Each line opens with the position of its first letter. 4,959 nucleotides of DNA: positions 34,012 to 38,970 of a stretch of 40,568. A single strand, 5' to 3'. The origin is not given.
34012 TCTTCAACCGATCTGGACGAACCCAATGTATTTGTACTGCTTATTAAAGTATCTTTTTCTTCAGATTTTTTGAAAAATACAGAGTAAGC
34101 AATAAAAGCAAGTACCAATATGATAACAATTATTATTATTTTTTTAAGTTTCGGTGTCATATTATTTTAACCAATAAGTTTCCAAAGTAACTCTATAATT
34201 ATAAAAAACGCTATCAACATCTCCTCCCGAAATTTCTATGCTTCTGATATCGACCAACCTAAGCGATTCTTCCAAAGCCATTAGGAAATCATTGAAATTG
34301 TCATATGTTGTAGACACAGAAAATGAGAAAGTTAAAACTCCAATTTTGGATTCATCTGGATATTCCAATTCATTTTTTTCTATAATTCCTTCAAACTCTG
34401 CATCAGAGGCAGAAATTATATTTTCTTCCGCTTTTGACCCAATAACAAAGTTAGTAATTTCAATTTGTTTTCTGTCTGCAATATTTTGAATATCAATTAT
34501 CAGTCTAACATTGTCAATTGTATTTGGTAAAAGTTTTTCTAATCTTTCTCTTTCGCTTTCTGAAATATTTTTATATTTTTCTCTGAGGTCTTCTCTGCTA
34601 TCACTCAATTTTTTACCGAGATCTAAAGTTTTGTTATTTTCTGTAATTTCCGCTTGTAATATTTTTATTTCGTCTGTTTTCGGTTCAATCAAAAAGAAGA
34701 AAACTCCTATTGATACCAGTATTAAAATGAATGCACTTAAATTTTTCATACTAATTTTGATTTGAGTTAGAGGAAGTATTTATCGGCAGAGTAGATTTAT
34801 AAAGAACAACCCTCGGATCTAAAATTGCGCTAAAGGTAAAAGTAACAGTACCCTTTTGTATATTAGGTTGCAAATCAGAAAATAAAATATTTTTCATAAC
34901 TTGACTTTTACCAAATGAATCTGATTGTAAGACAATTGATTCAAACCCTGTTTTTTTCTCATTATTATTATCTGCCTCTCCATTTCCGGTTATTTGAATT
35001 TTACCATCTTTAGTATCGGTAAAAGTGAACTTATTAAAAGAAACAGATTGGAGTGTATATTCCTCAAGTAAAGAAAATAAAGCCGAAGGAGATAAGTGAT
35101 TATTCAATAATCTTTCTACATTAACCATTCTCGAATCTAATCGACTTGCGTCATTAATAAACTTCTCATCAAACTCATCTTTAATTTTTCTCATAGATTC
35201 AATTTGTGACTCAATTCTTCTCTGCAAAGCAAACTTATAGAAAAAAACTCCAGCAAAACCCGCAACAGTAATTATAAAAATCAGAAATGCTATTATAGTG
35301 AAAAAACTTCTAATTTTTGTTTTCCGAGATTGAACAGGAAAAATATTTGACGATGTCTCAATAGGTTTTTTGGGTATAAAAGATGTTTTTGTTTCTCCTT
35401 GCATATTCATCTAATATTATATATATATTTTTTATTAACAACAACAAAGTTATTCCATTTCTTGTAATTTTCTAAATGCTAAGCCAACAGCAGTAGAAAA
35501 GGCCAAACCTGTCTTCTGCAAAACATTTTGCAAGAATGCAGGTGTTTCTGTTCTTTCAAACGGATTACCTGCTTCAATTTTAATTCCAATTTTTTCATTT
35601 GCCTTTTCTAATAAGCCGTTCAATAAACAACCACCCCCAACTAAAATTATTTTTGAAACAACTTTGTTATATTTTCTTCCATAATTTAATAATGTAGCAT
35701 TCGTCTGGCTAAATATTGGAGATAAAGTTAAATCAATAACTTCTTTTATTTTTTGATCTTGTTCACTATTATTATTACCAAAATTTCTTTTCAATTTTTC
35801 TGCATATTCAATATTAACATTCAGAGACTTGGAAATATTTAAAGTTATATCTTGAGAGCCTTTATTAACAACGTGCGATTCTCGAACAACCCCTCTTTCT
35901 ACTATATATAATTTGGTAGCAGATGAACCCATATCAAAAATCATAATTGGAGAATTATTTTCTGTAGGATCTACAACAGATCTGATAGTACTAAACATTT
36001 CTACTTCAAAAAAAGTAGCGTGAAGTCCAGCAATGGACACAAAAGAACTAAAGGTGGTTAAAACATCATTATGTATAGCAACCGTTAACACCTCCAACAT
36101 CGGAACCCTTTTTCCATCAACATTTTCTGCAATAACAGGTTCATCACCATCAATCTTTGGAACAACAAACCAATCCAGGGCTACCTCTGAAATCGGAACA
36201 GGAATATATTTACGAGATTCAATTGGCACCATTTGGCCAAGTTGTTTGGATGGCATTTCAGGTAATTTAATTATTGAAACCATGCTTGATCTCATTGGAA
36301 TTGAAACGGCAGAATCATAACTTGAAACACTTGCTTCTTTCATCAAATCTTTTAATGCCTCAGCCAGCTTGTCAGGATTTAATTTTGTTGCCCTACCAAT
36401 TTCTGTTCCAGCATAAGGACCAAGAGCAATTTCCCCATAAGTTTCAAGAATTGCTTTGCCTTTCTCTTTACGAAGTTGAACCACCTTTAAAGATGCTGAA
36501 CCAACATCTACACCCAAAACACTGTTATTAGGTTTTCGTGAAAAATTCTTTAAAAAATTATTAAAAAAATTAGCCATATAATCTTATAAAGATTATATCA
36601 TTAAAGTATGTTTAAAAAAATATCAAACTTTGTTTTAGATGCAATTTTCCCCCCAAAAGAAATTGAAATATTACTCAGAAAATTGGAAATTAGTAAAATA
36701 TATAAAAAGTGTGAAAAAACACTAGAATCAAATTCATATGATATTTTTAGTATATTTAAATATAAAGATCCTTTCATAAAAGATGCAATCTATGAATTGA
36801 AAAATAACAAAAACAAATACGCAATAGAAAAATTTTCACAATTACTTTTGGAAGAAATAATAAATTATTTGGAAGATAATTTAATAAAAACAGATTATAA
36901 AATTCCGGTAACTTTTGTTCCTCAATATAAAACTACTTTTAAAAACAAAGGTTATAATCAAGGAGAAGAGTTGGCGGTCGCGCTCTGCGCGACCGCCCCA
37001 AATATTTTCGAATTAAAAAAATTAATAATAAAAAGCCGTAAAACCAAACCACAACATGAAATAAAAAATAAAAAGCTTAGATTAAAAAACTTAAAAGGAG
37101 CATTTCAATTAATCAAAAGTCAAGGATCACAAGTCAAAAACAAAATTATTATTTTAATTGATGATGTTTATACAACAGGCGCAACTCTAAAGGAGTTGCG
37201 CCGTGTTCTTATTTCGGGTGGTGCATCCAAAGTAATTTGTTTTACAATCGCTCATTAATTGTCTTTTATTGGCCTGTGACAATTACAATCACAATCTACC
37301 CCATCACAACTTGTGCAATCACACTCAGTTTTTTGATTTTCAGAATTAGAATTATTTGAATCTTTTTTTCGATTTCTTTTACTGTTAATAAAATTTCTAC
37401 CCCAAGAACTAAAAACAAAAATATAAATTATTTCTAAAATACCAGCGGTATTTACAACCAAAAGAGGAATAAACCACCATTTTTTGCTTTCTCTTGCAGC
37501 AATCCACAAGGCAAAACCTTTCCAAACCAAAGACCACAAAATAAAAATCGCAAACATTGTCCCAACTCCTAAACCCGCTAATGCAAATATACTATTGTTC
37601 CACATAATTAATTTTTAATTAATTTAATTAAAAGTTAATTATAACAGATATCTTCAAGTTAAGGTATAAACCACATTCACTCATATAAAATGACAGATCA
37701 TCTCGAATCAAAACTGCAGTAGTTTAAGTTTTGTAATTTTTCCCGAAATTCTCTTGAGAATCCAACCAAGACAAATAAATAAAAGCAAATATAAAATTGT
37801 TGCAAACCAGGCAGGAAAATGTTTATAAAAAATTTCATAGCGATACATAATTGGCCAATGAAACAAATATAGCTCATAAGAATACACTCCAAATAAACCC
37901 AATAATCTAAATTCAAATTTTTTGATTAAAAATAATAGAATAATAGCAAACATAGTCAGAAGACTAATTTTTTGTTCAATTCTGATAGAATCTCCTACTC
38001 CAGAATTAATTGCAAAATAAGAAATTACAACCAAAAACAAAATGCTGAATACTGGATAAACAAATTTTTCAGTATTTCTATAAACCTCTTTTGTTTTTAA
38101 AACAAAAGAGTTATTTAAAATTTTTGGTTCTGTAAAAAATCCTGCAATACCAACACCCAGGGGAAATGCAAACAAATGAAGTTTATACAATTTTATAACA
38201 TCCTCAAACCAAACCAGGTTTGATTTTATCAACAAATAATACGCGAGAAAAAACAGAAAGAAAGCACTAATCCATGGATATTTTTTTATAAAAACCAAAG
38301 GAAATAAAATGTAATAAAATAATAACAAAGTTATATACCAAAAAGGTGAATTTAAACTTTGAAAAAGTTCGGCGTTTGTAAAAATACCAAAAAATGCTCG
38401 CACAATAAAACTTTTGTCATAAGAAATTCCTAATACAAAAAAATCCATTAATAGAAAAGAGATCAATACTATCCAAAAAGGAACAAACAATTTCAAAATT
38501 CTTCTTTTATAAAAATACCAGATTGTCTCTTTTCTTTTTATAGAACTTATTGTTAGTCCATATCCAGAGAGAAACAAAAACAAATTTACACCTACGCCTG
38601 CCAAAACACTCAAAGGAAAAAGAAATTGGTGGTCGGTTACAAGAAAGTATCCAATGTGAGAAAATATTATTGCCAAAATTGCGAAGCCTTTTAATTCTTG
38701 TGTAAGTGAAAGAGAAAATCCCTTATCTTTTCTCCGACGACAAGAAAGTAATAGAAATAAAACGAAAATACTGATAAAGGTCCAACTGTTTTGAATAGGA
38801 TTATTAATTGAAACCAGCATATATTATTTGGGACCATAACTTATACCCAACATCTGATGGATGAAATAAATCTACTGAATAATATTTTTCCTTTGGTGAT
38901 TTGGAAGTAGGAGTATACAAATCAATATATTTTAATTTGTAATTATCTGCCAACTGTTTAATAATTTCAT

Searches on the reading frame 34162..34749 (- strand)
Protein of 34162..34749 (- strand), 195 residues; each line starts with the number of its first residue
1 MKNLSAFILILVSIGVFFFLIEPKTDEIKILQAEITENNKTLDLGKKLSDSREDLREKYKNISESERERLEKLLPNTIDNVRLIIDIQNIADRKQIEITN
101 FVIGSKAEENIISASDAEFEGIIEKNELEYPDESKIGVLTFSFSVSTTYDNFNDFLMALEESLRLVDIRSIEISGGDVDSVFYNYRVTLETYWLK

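Call 98: search_protein_families(library=pfam, proteins=[window:34162-34749:-], max_evalue=0.00001)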
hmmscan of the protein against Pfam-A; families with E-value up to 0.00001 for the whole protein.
window:34162-34749:- (195 aa): 1 family
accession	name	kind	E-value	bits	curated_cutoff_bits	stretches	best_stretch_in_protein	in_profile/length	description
PF04350.18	PilO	-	5.7e-07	30.2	22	0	31-111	4-83/145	Pilus assembly protein, PilO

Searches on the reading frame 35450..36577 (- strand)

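Call 98: search_protein_families(library=pfam, proteins=[window:35450-36577:-], max_evalue=0.00001)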
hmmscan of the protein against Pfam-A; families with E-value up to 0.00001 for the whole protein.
window:35450-36577:- (375 aa): 2 families
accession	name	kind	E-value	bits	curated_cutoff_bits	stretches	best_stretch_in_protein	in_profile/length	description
PF11104.14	PilM_2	-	1e-31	110.6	27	1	22-370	1-339/340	Type IV pilus assembly protein PilM;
PF14450.12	FtsA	-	8.5e-14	52.4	31.8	1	215-348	4-122/127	Cell division protein FtsA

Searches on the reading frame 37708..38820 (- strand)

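Call 98: search_protein_families(library=pfam, proteins=[window:37708-38820:-], max_evalue=0.00001)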
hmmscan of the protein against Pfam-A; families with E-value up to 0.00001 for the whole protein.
window:37708-38820:- (370 aa): 1 family
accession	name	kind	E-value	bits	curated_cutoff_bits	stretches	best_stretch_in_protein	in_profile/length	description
PF01757.29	Acyl_transf_3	-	2.1e-25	89.9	31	1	43-355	7-324/326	Acyltransferase domain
